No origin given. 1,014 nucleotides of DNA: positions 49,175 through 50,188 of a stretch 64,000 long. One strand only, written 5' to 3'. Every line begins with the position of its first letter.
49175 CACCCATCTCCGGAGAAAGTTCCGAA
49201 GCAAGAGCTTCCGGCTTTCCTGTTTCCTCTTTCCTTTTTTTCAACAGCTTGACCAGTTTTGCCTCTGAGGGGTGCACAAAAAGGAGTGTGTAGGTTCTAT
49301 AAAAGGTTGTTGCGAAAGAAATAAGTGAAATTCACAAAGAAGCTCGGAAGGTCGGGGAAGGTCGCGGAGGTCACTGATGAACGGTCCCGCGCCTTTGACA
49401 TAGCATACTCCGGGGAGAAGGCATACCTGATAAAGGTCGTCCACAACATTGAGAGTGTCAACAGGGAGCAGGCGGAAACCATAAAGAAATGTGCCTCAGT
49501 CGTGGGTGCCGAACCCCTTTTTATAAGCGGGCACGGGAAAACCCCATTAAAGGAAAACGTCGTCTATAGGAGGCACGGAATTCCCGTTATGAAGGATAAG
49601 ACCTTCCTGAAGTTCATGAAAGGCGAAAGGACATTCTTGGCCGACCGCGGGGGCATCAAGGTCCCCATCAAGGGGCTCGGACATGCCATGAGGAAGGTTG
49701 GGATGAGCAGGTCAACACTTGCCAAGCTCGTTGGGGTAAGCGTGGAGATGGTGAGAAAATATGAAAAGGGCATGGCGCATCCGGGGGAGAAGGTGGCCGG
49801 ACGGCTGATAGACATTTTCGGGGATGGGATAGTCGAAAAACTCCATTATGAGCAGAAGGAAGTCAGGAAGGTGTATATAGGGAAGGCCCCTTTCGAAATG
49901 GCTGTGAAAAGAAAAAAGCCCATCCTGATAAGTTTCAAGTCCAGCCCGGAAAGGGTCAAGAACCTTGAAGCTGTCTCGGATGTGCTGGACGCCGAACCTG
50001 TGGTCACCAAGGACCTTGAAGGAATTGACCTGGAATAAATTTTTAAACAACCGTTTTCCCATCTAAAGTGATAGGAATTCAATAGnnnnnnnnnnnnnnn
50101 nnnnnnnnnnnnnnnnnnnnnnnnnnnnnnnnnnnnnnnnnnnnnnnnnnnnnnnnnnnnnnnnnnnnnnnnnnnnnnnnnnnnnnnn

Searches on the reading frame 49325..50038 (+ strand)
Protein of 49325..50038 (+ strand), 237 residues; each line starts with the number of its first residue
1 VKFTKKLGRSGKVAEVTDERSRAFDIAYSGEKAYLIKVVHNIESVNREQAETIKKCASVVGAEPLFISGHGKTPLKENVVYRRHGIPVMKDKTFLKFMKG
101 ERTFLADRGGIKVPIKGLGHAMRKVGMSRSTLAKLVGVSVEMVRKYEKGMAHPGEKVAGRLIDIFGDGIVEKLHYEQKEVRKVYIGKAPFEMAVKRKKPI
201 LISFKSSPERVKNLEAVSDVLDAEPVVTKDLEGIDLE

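Call 3: search_protein_families(library=pfam, proteins=[window:49325-50038:+], max_evalue=1)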
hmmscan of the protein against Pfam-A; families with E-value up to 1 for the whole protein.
window:49325-50038:+ (237 aa): 6 families
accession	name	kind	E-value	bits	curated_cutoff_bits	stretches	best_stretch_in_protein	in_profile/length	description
PF01381.28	HTH_3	-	1.1e-07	32.2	23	1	123-166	6-49/55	Helix-turn-helix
PF13560.12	HTH_31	-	0.00047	20.9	27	1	122-166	10-55/64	Helix-turn-helix domain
PF00376.29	MerR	-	0.0026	18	28.2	1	132-148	5-21/38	MerR family regulatory protein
PF00325.26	Crp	-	0.066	13.4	21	1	127-143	3-19/32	Bacterial regulatory proteins, crp family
PF02796.21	HTH_7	-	0.1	13.2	23.8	1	121-146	16-41/45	Helix-turn-helix domain of resolvase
PF17764.6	PriA_3primeBD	-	0.21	11.9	22.7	0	196-231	36-72/96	3'DNA-binding domain (3'BD)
